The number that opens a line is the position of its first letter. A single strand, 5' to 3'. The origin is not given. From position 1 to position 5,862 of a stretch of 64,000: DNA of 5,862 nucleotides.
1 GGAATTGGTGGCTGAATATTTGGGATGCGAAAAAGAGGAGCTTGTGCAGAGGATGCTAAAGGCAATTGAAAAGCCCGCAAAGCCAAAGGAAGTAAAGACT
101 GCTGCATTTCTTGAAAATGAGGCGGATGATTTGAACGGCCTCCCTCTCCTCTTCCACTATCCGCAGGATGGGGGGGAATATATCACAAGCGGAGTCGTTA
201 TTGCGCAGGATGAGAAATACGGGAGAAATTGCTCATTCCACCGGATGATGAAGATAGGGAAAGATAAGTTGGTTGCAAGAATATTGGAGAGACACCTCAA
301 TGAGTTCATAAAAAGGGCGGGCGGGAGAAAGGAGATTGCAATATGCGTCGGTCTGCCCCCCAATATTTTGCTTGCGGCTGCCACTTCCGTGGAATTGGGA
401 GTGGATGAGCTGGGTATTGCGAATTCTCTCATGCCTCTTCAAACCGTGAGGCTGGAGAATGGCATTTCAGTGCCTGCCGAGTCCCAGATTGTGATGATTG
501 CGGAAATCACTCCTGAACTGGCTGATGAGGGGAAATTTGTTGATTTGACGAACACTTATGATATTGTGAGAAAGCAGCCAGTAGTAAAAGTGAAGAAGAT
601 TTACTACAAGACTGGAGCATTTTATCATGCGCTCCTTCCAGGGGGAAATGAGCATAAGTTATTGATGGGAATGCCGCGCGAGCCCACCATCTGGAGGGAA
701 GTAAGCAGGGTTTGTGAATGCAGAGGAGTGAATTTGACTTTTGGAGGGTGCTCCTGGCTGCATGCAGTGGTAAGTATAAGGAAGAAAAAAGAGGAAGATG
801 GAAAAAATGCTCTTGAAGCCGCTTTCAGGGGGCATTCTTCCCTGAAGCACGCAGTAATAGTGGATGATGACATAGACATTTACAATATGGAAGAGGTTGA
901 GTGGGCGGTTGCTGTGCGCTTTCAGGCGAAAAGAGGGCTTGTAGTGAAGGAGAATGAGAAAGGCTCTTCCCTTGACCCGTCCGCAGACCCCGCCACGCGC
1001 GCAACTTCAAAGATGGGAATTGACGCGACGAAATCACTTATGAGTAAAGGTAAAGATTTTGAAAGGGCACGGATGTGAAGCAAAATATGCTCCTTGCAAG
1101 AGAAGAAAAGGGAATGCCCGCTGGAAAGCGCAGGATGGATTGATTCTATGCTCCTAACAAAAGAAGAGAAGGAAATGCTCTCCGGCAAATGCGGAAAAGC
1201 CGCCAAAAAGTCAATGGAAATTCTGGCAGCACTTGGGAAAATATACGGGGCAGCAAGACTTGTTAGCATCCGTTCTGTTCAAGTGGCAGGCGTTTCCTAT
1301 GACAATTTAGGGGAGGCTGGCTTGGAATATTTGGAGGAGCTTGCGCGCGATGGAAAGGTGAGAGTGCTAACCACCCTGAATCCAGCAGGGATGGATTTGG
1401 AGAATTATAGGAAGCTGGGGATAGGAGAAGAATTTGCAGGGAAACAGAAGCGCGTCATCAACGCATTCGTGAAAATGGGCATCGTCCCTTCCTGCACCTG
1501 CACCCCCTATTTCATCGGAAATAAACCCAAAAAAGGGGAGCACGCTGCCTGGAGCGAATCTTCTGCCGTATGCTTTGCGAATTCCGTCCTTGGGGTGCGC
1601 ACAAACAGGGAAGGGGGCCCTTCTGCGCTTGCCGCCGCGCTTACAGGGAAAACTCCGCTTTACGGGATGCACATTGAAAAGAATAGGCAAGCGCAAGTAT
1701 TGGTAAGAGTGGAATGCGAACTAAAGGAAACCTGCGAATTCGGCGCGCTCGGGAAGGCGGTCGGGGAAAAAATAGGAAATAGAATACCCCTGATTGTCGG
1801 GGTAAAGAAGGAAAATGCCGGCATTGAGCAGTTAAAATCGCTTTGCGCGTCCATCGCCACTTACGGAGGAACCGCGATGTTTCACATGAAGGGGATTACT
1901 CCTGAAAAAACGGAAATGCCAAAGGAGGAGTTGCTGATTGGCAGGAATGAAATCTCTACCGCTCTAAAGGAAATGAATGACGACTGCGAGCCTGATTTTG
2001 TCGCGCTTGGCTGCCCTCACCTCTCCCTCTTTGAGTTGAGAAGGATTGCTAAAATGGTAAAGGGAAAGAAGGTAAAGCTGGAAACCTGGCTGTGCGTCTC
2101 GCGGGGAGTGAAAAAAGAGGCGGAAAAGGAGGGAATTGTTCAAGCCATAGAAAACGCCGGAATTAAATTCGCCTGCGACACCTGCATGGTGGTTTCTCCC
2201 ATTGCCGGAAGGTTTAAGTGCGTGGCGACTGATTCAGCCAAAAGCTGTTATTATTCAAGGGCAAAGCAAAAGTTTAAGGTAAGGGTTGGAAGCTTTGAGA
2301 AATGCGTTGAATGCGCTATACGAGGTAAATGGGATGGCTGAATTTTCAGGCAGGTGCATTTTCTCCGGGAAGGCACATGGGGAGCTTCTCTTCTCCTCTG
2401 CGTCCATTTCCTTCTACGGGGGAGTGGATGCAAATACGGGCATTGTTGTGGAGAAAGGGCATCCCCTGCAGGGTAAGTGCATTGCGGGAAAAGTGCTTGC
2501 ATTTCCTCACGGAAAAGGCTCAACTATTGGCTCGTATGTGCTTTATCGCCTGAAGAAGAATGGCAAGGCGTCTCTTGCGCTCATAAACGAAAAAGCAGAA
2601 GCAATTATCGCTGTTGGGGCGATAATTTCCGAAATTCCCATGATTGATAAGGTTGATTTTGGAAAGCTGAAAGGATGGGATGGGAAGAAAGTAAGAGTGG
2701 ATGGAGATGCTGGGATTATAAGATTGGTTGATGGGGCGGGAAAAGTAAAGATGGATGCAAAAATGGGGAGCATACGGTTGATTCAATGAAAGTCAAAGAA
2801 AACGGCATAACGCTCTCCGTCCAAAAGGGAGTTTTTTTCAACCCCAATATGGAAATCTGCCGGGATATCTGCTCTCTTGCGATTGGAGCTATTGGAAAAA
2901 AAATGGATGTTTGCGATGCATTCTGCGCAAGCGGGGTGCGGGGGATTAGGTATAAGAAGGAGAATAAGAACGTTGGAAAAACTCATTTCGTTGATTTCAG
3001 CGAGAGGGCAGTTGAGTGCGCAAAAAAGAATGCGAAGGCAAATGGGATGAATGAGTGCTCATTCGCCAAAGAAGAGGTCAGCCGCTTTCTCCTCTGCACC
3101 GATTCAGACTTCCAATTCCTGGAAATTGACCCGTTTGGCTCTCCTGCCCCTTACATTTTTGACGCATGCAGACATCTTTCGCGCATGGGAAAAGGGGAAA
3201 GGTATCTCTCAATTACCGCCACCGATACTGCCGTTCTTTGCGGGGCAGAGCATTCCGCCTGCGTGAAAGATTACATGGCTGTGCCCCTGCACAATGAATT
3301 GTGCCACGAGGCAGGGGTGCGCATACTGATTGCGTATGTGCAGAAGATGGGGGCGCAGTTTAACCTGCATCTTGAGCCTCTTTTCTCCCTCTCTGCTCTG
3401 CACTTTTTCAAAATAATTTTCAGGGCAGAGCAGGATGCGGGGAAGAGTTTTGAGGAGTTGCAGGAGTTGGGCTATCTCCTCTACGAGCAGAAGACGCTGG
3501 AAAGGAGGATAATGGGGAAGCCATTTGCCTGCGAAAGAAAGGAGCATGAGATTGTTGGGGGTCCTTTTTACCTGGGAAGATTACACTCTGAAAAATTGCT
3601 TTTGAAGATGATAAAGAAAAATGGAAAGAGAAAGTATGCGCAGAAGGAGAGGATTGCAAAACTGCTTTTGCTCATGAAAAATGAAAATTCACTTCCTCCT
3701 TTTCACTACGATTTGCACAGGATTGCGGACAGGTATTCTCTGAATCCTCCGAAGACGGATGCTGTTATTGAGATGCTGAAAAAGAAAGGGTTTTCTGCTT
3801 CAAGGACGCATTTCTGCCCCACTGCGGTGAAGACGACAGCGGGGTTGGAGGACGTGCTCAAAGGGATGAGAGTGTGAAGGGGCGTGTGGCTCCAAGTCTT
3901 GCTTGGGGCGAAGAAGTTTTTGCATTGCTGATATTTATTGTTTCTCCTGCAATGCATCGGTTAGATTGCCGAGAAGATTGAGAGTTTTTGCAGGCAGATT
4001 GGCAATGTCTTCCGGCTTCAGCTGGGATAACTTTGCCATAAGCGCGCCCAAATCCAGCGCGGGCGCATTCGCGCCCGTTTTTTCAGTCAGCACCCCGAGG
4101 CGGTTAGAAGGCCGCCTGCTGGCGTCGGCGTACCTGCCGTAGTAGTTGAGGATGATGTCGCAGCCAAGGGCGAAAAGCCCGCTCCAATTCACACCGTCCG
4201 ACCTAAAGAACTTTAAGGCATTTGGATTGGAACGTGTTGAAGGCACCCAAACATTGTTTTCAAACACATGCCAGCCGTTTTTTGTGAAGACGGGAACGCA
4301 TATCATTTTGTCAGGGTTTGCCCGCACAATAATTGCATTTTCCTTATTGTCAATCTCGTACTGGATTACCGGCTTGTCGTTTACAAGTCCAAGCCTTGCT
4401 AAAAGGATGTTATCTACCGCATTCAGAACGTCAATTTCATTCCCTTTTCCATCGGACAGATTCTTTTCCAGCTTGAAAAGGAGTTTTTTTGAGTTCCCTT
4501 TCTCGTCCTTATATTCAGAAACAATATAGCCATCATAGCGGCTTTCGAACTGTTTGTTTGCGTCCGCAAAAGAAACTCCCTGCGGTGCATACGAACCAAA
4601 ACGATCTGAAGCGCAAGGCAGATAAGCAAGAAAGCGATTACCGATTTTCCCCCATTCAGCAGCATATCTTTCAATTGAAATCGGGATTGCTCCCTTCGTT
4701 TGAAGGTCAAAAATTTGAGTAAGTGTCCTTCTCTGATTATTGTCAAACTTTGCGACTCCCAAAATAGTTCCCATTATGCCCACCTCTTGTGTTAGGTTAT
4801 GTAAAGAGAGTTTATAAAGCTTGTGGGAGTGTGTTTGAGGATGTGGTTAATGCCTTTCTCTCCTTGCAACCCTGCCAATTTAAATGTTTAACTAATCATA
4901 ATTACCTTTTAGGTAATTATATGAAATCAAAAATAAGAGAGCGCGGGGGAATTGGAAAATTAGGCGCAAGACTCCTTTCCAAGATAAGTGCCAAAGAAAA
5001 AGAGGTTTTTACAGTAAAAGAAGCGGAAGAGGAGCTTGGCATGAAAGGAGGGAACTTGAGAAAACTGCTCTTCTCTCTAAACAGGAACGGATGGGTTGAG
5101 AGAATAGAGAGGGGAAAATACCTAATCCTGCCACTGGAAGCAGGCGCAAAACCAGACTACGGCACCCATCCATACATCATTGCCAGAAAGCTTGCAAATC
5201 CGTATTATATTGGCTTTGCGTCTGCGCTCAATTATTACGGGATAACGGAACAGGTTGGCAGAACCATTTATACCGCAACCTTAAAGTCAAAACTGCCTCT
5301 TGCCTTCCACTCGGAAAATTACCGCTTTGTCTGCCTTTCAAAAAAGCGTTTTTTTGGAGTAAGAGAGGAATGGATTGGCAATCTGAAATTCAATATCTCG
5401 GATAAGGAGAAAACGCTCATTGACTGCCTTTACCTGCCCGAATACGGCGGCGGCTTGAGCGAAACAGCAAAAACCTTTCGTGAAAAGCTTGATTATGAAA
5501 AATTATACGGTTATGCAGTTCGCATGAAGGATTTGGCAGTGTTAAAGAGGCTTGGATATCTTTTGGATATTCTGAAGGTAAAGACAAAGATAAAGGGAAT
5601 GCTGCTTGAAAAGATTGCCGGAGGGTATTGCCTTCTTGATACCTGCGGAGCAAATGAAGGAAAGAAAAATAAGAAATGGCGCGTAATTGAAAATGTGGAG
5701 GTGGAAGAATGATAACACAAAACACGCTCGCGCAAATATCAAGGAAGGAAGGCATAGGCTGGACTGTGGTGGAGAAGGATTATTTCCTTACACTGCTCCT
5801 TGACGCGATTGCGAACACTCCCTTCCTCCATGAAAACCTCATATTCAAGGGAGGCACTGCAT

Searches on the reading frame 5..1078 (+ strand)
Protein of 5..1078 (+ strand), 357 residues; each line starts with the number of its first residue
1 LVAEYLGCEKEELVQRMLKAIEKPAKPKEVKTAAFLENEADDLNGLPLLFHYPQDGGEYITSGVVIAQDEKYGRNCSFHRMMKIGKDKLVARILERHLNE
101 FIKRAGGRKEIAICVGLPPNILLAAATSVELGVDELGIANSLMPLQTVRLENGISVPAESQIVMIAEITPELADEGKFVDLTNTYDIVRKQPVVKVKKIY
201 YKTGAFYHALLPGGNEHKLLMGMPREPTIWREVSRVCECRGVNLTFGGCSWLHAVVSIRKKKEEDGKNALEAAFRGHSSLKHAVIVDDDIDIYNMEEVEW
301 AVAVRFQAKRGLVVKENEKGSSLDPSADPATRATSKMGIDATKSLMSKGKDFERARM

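Call 51: search_protein_families(library=pfam, proteins=[window:5-1078:+], max_evalue=0.00001)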
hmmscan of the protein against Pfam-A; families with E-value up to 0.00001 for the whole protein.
window:5-1078:+ (357 aa): 2 families
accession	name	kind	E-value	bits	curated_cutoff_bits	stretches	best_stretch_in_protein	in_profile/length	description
PF01977.22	UbiD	-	3.5e-49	167.2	23.3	1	29-214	9-205/206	3-octaprenyl-4-hydroxybenzoate carboxy-lyase Rift-related domain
PF20696.2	UbiD_C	-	2.4e-31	108.8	24.2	1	219-341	2-127/127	3-octaprenyl-4-hydroxybenzoate carboxy-lyase C-terminal domain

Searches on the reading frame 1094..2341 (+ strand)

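Call 51: search_protein_families(library=pfam, proteins=[window:1094-2341:+], max_evalue=0.00001)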
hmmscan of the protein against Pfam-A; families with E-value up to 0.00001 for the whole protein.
window:1094-2341:+ (415 aa): 1 family
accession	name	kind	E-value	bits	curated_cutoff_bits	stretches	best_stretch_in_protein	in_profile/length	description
PF04412.18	AcnX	-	3.4e-152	507.2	31.5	1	19-406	1-400/400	Aconitase X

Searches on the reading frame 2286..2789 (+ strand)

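Call 51: search_protein_families(library=pfam, proteins=[window:2286-2789:+], max_evalue=0.00001)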
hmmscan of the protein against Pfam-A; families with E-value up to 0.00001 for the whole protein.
window:2286-2789:+ (167 aa): 1 family
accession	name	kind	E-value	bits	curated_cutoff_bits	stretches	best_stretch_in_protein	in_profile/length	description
PF01989.23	AcnX_swivel_put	-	3.3e-33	113.8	27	1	41-120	1-80/80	Aconitase X swivel domain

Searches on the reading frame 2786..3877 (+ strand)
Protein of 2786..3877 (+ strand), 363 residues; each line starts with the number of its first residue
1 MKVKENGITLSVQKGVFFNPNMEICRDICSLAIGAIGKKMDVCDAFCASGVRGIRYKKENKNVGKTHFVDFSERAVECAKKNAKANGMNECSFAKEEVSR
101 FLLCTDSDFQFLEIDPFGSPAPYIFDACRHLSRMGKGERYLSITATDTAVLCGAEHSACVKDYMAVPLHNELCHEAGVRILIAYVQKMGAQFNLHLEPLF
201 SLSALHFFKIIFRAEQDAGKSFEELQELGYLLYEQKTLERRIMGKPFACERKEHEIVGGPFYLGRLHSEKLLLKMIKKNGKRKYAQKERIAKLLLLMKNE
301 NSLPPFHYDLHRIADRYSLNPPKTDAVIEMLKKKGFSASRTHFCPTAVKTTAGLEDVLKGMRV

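Call 51: search_protein_families(library=pfam, proteins=[window:2786-3877:+], max_evalue=0.00001)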
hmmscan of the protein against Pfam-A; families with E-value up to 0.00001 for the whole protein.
window:2786-3877:+ (363 aa): 3 families
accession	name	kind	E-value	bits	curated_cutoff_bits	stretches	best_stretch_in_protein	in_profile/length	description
PF02005.22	TRM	-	7.9e-90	302.2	27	1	2-362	6-376/376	N2,N2-dimethylguanosine tRNA methyltransferase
PF13847.12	Methyltransf_31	-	3e-08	33.9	27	1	37-103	2-67/145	Methyltransferase domain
PF05175.20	MTS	-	6.5e-06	26.3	23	0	13-98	7-90/170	Methyltransferase small domain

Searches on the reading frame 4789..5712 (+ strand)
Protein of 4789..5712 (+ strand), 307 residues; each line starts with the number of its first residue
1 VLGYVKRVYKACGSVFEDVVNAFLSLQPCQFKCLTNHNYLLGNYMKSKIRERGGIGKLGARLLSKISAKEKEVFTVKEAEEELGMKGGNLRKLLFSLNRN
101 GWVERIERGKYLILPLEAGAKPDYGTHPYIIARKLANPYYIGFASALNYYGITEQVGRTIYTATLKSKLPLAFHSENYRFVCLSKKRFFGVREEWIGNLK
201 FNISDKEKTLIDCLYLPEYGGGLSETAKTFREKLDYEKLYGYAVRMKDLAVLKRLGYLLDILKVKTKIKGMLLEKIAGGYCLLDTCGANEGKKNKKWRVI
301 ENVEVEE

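Call 51: search_protein_families(library=pfam, proteins=[window:4789-5712:+], max_evalue=0.00001)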
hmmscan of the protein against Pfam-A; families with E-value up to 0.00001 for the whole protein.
window:4789-5712:+ (307 aa): 0 families

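Call 81: search_protein_families(library=pfam, proteins=[window:4789-5712:+], max_evalue=0.01)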
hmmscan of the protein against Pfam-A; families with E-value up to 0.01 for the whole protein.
window:4789-5712:+ (307 aa): 3 families
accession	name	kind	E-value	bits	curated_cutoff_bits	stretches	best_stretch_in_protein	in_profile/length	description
PF13338.12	AbiEi_4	-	4e-05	24.1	25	1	63-113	3-48/49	Transcriptional regulator, AbiEi antitoxin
PF09407.15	AbiEi_1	-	0.0026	18.4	22.2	0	134-260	13-141/142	AbiEi antitoxin C-terminal domain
PF17194.10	AbiEi_3_N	-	0.0063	17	26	0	92-155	31-90/93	Transcriptional regulator, AbiEi antitoxin N-terminal domain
